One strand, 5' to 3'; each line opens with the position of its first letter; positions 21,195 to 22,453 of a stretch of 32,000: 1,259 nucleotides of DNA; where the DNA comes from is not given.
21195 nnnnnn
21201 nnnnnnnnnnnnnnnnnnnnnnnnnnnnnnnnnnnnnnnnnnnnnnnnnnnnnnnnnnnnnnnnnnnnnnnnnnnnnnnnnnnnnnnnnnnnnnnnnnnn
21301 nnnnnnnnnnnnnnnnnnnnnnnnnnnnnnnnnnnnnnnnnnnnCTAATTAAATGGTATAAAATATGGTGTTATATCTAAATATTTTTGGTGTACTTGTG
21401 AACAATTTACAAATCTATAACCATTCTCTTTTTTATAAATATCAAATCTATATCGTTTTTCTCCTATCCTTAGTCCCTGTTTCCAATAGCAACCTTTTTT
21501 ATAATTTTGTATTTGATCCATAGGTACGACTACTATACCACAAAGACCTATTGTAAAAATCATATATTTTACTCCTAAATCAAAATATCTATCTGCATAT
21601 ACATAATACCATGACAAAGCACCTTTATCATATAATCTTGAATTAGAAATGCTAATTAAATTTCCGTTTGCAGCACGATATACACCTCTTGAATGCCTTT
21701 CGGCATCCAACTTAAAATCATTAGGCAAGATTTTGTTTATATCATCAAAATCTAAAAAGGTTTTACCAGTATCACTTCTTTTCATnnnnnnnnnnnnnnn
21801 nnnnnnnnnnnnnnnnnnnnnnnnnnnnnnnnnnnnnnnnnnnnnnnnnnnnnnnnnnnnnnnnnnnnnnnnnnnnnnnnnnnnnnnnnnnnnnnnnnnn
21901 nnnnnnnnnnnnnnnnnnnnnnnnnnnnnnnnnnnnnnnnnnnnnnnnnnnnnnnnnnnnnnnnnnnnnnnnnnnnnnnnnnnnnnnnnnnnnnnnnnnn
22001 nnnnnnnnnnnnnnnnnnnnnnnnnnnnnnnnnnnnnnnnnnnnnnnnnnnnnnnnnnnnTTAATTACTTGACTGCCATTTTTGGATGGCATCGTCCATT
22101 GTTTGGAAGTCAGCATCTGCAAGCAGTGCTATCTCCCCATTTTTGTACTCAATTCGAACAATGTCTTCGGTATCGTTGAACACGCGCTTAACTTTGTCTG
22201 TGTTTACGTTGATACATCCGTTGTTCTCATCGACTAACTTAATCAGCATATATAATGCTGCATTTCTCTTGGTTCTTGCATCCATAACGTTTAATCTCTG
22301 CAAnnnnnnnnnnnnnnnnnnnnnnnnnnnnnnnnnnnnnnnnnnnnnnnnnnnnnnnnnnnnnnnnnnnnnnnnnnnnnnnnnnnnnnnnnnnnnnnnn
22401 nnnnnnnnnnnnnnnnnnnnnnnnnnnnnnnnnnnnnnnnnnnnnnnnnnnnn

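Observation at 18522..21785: Four-gene AT-rich R-M operon: one M.HaeIII-like methyltransferase flanked by two unrelated endonuclease candidates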

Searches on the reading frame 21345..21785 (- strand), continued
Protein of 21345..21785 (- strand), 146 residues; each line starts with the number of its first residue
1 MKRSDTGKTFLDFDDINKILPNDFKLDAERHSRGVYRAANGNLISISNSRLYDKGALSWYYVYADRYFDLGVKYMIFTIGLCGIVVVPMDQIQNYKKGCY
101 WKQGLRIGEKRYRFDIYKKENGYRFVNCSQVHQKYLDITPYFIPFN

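Call 66: find_encoding_contigs(protein=P0231, flank=5000, max_places=4)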
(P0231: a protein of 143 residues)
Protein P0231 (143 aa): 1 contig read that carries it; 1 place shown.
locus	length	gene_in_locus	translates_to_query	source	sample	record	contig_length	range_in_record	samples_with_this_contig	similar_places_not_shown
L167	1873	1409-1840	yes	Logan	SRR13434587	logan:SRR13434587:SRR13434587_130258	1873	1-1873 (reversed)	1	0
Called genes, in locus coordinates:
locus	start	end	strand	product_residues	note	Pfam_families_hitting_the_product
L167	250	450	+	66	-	PF07022:Phage_CI_repr (weak), PF12844:HTH_19 (weak), PF01381:HTH_3, PF13443:HTH_26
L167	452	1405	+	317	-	PF09556:RE_HaeIII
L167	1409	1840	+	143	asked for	-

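Call 82: find_related_loci(query=A2, collection=viral_contigs, flank=6000)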
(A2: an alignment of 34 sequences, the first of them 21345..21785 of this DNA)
Query A2 (146 aa) in viral_contigs; peptide patterns used: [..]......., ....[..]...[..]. (x = any residue, [..] = any of these).
54 stretches matched a pattern, but none encodes a relative of the query by tblastn (E <= 1e-3).

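Call 83: find_encoding_contigs(protein=P0019, flank=5000, max_places=4)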
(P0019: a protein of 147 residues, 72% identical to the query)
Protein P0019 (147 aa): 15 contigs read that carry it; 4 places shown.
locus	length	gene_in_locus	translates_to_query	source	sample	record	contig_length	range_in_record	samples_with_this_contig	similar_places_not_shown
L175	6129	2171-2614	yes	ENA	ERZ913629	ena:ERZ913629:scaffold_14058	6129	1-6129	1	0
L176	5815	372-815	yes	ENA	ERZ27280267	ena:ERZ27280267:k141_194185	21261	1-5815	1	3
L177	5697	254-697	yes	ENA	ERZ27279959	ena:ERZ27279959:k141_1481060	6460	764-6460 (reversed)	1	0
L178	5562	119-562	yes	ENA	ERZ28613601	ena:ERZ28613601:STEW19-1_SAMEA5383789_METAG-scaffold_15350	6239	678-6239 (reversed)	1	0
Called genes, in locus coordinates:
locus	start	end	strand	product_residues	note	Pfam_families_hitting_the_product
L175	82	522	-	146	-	PF13290:CHB_HEX_C_1, PF13287:Fn3_assoc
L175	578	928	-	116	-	PF18291:HU-HIG (weak)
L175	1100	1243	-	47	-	-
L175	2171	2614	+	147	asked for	-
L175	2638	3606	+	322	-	PF09556:RE_HaeIII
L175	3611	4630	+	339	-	PF00145:DNA_methylase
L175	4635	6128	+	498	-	?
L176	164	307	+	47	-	-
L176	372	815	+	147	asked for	-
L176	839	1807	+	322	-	PF09556:RE_HaeIII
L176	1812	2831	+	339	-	PF00145:DNA_methylase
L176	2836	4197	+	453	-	PF00145:DNA_methylase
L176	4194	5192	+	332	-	PF09556:RE_HaeIII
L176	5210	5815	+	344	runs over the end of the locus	-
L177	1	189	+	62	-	?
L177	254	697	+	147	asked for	-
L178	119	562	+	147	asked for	-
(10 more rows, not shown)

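Call 84: find_encoding_contigs(protein=P0010, flank=5000, max_places=4)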
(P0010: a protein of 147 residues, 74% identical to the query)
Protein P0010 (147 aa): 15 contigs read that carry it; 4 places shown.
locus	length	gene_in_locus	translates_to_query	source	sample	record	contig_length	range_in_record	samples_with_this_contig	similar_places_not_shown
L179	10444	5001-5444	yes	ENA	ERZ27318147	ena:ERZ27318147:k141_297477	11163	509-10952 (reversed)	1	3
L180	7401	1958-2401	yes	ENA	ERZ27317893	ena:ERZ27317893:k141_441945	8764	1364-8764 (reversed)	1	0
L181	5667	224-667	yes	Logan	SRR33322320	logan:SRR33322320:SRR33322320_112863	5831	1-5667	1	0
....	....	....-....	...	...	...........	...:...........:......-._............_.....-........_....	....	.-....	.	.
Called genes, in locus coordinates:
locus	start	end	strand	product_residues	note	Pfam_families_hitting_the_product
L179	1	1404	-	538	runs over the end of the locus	?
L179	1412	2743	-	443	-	PF14583:Pectate_lyase22 (faint)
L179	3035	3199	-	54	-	-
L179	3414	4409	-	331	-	PF11288:DUF3089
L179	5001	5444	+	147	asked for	-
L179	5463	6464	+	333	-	PF00145:DNA_methylase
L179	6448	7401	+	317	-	PF09556:RE_HaeIII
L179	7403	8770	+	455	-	PF00145:DNA_methylase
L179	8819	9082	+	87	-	-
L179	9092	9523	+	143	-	PF05014:Nuc_deoxyrib_tr (faint)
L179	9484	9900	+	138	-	PF00293:NUDIX, PF14815:NUDIX_4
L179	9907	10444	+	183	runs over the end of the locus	PF03852:Vsr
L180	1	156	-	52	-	?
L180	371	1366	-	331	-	PF11288:DUF3089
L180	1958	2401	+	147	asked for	-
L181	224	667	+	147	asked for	-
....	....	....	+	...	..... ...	-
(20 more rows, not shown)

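Call 92: search_protein_families(library=padloc, proteins=[P0246, P0249, P0253, P0266, P0268], max_evalue=0.01)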
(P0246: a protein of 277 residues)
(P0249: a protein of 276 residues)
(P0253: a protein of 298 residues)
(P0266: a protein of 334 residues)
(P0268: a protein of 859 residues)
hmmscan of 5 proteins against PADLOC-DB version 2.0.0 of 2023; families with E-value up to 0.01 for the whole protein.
P0246 (277 aa): 10 families
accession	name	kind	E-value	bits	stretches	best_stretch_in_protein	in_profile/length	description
PDLC03656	mREase_IV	-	8e-10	36.9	1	182-247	194-257/277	Type IV methyl-directed restriction enzyme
PDLC03662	mREase_IV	-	9.2e-09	32.3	1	213-253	502-542/560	Type IV methyl-directed restriction enzyme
PDLC00740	Effector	-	6.9e-05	19.8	1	169-244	5-96/391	Endonuclease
PDLC00643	ZorE2|ZorE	-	0.00011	19.6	1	164-259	187-276/282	HNH endonuclease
PDLC03673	HEase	-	0.0002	19.1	1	176-245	69-133/227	homing endonuclease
PDLC03431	REase_II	-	0.0004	18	1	153-245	109-206/246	Type II restriction enzyme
PDLC03478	REase_II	-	0.00046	18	1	175-246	92-159/219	Type II restriction enzyme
PDLC00642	ZorE2|ZorE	-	0.0012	16.3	1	160-246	186-259/283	HNH endonuclease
PDLC01999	SAVED1--SAVED_HNH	-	0.0013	15.8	1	169-244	5-93/387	-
PDLC00406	SduA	-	0.0017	16.5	1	166-243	5-91/326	DUF4263 domain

P0249 (276 aa): 13 families
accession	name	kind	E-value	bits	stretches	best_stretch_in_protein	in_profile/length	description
PDLC03656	mREase_IV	-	1.2e-08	33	1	130-245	144-254/277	Type IV methyl-directed restriction enzyme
PDLC03662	mREase_IV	-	2.2e-07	27.8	1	162-253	459-541/560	Type IV methyl-directed restriction enzyme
PDLC03478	REase_II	-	6.5e-05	20.8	1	176-248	91-160/219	Type II restriction enzyme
PDLC00740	Effector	-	0.00046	17.1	1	193-245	29-96/391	Endonuclease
PDLC00354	PtuB1|PtuB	-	0.00052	17.7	1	185-245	36-97/204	Unknown function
PDLC02859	DpdF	-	0.00077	16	1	216-246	22-52/545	DpdF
PDLC01999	SAVED1--SAVED_HNH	-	0.00091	16.3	1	190-245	26-93/387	-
PDLC04248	PDC-M01B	-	0.0011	17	1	173-249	13-81/216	-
PDLC00335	PtuB1|PtuB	-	0.0025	15.4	1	194-249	49-101/214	Unknown function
PDLC03431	REase_II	-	0.0033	15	0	185-247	140-207/246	Type II restriction enzyme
PDLC00325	PtuB1|PtuB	-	0.0034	15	1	189-249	47-104/213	Unknown function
PDLC00315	PtuB1|PtuB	-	0.0036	15.1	1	214-249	42-79/227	Unknown function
PDLC00352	PtuB1|PtuB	-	0.0074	14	0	188-245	41-95/206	Unknown function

P0253 (298 aa): 0 families

P0266 (334 aa): 0 families

P0268 (859 aa): 26 families (the best 25 are shown)
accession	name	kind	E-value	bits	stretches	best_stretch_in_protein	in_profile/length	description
PDLC02686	Orf5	-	1.4e-175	583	1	5-559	3-566/566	Orf5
PDLC04155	HEC-06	-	6e-66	221.1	1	1-560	1-559/562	-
PDLC04157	HEC-06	-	2.3e-65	219.3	1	4-560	6-556/558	-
PDLC02694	Orf5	-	2.8e-63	212.5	1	7-554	3-568/574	Orf5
PDLC04154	HEC-06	-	3.3e-59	199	1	4-562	6-567/569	-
PDLC02690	Orf5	-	2.7e-58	196.1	1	15-559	3-529/531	Orf5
PDLC02701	Orf5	-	1.4e-51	173.7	2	13-319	11-338/596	Orf5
PDLC02695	Orf5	-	1.9e-51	173.2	2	5-295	3-315/601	Orf5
PDLC02693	Orf5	-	2.7e-49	166.6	1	20-559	7-542/543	Orf5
PDLC02700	Orf5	-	2.7e-49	166.3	1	22-559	12-555/555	Orf5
PDLC02687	Orf5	-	4.2e-49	165.7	1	7-542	3-541/543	Orf5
PDLC02691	Orf5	-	1.1e-35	121.3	1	5-559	3-579/579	Orf5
PDLC04156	HEC-06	-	1.1e-29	101.5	1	12-544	11-545/562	-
PDLC02692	Orf5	-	5.2e-29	99.4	2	22-242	8-221/558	Orf5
PDLC02792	SspE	-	6.8e-27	92.1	2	21-106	23-119/771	SspE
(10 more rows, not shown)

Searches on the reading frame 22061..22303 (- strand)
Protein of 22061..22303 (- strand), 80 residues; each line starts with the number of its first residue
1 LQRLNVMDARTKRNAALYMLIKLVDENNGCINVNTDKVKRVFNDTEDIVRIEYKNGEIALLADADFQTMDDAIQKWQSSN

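Call 16: search_protein_families(library=pfam, proteins=[window:22061-22303:-], max_evalue=0.001)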
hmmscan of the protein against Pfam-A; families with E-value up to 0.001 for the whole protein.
window:22061-22303:- (80 aa): 0 families

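Call 92: search_protein_families(library=padloc, proteins=[window:22061-22285:-], max_evalue=0.01)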
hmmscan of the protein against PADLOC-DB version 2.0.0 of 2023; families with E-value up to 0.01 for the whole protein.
window:22061-22285:- (74 aa): 0 families
